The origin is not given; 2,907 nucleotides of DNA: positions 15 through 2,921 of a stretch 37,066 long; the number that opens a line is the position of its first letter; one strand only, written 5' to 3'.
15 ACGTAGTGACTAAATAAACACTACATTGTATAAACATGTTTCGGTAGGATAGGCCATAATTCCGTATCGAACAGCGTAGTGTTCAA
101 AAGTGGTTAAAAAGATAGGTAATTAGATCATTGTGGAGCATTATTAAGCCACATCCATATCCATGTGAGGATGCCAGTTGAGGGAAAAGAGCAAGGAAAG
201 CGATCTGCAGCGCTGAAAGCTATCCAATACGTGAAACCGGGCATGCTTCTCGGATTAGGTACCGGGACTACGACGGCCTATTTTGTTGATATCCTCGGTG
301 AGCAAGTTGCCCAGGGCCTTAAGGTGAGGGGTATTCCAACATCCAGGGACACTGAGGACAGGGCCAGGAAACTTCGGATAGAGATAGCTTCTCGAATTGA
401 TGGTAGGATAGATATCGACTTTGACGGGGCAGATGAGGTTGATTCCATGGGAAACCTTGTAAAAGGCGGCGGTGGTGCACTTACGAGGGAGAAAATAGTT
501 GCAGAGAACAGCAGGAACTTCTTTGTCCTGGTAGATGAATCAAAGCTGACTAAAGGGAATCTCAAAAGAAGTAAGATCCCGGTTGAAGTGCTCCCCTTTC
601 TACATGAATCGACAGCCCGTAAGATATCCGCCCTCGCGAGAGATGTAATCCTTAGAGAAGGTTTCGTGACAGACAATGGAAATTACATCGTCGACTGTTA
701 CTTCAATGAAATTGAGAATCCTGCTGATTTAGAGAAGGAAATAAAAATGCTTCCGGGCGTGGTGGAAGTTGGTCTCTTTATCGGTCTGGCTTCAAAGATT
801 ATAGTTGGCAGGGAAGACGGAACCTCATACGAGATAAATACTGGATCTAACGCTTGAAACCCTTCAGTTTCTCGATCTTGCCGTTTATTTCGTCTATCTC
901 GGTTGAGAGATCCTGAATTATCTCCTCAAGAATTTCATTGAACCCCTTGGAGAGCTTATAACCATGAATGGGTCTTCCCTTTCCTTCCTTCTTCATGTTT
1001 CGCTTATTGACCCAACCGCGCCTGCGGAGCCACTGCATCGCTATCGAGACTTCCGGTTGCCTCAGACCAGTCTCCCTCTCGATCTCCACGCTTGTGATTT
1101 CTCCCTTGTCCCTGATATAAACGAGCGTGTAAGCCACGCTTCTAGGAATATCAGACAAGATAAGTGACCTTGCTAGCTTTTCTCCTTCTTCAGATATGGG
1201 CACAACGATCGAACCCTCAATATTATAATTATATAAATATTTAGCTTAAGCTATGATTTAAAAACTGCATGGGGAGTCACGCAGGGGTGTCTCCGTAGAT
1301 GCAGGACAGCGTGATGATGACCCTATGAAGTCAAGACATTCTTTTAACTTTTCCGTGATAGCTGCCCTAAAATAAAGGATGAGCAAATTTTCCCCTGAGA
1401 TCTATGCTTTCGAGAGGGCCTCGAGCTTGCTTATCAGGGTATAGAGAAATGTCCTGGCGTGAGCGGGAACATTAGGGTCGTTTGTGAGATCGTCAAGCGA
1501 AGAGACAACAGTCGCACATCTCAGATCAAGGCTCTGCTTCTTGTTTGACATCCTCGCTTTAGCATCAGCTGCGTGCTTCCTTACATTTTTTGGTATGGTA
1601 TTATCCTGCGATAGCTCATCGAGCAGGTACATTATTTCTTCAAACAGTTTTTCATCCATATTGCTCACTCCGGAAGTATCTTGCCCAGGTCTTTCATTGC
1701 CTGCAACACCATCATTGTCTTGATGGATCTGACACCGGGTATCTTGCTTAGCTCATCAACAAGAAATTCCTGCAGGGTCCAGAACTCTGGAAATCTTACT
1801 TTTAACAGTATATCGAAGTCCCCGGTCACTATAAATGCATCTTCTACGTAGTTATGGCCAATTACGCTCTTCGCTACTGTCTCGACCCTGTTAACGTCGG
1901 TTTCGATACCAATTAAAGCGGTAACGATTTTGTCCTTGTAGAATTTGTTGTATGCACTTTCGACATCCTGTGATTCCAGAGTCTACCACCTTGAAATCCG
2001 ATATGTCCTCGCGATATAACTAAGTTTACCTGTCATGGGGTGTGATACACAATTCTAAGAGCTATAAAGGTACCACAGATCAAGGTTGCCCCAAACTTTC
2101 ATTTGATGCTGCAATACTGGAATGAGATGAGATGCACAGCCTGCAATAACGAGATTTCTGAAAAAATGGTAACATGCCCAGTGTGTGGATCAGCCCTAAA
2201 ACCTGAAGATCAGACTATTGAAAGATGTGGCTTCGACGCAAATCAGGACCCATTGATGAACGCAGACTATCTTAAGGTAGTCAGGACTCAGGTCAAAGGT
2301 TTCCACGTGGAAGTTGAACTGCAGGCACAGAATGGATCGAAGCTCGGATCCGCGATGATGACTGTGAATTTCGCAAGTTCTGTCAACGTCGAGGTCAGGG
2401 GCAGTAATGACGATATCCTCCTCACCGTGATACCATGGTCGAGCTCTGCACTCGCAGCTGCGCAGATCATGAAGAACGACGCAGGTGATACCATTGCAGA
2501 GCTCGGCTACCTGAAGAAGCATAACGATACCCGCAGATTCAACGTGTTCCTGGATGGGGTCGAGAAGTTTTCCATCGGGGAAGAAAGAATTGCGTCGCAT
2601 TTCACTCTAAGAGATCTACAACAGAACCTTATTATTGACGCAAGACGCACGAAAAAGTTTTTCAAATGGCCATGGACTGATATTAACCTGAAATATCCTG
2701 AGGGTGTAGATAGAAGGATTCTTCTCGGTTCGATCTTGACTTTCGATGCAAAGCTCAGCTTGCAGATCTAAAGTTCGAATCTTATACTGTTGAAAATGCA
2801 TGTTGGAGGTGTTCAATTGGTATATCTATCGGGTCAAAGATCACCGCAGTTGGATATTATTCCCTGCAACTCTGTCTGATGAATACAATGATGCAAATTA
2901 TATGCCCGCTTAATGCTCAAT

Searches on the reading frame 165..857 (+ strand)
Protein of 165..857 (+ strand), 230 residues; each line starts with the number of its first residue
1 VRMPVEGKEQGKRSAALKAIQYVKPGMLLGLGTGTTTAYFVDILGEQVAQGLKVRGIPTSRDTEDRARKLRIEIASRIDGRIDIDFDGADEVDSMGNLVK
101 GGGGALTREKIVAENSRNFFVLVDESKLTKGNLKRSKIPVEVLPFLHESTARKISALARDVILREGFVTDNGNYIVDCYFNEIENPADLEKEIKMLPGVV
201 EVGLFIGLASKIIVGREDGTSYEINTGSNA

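Call 53: search_protein_families(library=pfam, proteins=[window:165-857:+], max_evalue=0.001)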
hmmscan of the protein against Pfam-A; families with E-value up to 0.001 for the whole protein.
window:165-857:+ (230 aa): 2 families
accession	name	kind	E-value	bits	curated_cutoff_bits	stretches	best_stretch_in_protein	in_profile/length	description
PF06026.20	Rib_5-P_isom_A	-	2e-55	187.5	26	1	56-219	2-173/173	Ribose 5-phosphate isomerase A (phosphoriboisomerase A)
PF00455.28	DeoRC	-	5e-07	30.3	31.8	0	10-47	4-41/160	DeoR C terminal sensor domain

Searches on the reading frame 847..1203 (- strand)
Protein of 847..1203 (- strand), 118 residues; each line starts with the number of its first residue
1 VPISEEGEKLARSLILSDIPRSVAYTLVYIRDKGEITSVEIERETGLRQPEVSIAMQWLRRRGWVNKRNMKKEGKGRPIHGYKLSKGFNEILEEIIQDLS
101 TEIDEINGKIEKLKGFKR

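Call 56: search_protein_families(library=padloc, proteins=[window:847-1203:-], max_evalue=0.01)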
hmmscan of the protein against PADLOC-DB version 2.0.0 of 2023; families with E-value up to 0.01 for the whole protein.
window:847-1203:- (118 aa): 2 families
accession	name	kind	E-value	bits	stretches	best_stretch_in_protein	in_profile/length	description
PDLC01438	Csa3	-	6.5e-05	21.1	1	21-100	150-218/305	"CAS-I,CAS-II,CAS-III,CAS-IV,CAS-V,CAS-VI; associated_signaling"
PDLC01879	CARF3--CARF_TM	-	0.00025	18.7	1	22-87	157-212/222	-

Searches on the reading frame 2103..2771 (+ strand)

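Call 53: search_protein_families(library=pfam, proteins=[window:2103-2771:+], max_evalue=0.001)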
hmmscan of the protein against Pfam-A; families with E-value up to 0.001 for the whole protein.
window:2103-2771:+ (222 aa): 1 family
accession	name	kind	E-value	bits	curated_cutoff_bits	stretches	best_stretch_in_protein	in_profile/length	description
PF13240.11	Zn_Ribbon_1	-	0.00018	21.7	25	1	11-32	2-23/23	zinc-ribbon domain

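Call 56: search_protein_families(library=padloc, proteins=[window:2103-2771:+], max_evalue=0.01)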
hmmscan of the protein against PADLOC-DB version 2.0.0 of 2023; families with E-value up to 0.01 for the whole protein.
window:2103-2771:+ (222 aa): 0 families
